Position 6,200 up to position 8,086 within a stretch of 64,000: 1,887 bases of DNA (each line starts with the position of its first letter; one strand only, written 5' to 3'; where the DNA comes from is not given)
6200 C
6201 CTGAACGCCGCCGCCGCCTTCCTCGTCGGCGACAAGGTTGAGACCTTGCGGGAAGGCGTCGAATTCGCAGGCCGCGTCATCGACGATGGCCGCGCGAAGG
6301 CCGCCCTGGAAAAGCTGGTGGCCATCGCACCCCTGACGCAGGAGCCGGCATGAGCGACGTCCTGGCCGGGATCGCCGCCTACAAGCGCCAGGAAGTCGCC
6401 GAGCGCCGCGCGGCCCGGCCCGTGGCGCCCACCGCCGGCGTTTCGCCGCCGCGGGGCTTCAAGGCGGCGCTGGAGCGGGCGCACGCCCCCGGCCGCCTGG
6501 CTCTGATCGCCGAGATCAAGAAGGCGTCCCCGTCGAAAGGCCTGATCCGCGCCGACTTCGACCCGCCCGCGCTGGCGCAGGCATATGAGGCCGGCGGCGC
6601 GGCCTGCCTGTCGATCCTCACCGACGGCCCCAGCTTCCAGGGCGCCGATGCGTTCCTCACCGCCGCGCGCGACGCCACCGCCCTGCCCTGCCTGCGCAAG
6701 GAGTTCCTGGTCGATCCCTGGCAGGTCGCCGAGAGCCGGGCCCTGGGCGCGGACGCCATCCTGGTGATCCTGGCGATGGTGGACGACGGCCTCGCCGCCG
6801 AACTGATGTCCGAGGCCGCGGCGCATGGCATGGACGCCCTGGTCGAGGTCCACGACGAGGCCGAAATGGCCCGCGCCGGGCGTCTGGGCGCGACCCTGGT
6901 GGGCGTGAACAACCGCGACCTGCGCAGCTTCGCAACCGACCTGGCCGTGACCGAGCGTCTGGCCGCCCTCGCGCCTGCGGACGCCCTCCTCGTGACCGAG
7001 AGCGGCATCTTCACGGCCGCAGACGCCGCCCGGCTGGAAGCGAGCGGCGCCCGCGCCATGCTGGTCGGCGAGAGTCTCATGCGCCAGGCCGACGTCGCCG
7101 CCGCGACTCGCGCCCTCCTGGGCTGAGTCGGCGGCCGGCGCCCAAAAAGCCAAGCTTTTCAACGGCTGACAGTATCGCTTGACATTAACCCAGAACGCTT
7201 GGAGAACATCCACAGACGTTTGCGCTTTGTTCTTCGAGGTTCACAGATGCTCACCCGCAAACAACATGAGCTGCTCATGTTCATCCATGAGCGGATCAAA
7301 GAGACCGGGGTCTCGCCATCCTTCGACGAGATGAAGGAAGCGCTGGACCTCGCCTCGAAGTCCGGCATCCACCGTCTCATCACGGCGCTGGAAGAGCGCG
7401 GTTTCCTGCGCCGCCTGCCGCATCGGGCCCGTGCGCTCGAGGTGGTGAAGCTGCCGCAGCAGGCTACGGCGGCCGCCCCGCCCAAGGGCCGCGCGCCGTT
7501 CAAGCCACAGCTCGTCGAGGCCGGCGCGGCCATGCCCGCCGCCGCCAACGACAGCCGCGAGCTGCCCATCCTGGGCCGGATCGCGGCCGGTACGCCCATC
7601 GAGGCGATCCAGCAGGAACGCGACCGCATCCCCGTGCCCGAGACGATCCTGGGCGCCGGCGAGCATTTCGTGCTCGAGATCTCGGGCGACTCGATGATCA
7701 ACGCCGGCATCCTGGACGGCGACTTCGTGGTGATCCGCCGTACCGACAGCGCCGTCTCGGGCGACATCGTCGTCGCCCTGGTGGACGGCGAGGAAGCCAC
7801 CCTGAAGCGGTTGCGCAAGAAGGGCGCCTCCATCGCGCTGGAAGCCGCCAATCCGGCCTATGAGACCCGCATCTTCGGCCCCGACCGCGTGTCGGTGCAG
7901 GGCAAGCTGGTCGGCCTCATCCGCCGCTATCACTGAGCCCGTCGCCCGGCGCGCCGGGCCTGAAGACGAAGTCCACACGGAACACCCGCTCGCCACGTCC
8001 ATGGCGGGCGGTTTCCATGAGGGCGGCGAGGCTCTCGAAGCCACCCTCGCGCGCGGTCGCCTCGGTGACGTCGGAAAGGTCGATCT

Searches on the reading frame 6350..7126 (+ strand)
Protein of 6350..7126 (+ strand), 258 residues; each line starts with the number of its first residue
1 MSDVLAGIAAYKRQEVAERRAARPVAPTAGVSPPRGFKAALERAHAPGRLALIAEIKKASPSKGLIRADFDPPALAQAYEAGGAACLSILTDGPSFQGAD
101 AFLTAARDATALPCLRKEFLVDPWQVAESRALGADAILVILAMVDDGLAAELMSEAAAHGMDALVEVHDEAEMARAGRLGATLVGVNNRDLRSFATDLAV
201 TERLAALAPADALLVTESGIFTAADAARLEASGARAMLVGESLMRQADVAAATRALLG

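Call 42: search_protein_families(library=ncbifam, proteins=[window:6350-7126:+], max_evalue=0.00001)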
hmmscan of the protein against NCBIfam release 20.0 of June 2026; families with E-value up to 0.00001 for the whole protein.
window:6350-7126:+ (258 aa): 14 families
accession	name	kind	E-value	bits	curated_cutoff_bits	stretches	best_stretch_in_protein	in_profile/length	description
NF001370.0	PRK00278.1-2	equivalog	7.4e-122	405.7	348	1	1-257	1-261/266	indole-3-glycerol phosphate synthase TrpC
NF001373.0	PRK00278.1-6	equivalog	1.1e-88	296.9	317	1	1-257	1-261/263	indole-3-glycerol phosphate synthase TrpC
NF001377.0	PRK00278.2-4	equivalog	4.4e-79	265.3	260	1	3-256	2-255/259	indole-3-glycerol phosphate synthase TrpC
NF001375.0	PRK00278.2-2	equivalog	5.8e-73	245.4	360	1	8-257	5-248/255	indole-3-glycerol phosphate synthase TrpC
NF001372.0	PRK00278.1-4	subfamily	1.8e-71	240.6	370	1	3-257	30-292/295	indole-3-glycerol phosphate synthase TrpC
NF006945.0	PRK09427.1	equivalog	4.5e-70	236.5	380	1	1-257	6-258/461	bifunctional indole-3-glycerol-phosphate synthase TrpC/phosphoribosylanthranilate isomerase TrpF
NF001371.0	PRK00278.1-3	equivalog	6.1e-60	202.7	307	1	3-253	3-248/255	indole-3-glycerol phosphate synthase TrpC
NF001376.0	PRK00278.2-3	equivalog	7e-60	202.6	284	1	27-257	25-252/255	indole-3-glycerol phosphate synthase TrpC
NF001369.0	PRK00278.1-1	equivalog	2e-59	201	329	1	3-255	4-256/271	indole-3-glycerol phosphate synthase TrpC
NF001378.0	PRK00278.2-5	equivalog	3.2e-58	197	360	1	34-256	37-258/263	indole-3-glycerol phosphate synthase TrpC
NF041303.1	Indglycph_syn_Halo_TrpC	equivalog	7.9e-52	176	380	1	23-256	20-248/250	indole-3-glycerol phosphate synthase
NF010375.0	PRK13802.1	equivalog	6.5e-44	150.1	1386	1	50-252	50-252/695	bifunctional indole-3-glycerol phosphate synthase/tryptophan synthase subunit beta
NF010562.0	PRK13957.1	equivalog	1.5e-42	145.5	414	1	48-252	44-247/252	indole-3-glycerol-phosphate synthase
NF001374.0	PRK00278.2-1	equivalog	9.7e-40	136.5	258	1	37-248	33-242/249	indole-3-glycerol phosphate synthase TrpC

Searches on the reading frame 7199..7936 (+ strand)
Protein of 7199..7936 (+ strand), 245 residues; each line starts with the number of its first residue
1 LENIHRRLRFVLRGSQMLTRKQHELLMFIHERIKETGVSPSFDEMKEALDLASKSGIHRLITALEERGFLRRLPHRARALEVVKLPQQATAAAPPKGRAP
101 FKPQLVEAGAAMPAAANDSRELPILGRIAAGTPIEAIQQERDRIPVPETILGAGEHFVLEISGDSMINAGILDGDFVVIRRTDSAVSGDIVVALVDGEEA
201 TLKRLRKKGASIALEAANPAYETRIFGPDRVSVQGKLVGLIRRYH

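Call 42: search_protein_families(library=ncbifam, proteins=[window:7199-7936:+], max_evalue=0.00001)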
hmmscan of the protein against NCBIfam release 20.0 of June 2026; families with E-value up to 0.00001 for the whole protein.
window:7199-7936:+ (245 aa): 2 families
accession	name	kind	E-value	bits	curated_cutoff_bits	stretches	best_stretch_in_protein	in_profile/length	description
TIGR00498.1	lexA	equivalog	2e-54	184.3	110.95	1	17-244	3-202/203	transcriptional repressor LexA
NF007621.2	PRK10276.1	subfamily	2.2e-15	56.7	110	1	155-226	28-98/115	translesion error-prone DNA polymerase V autoproteolytic subunit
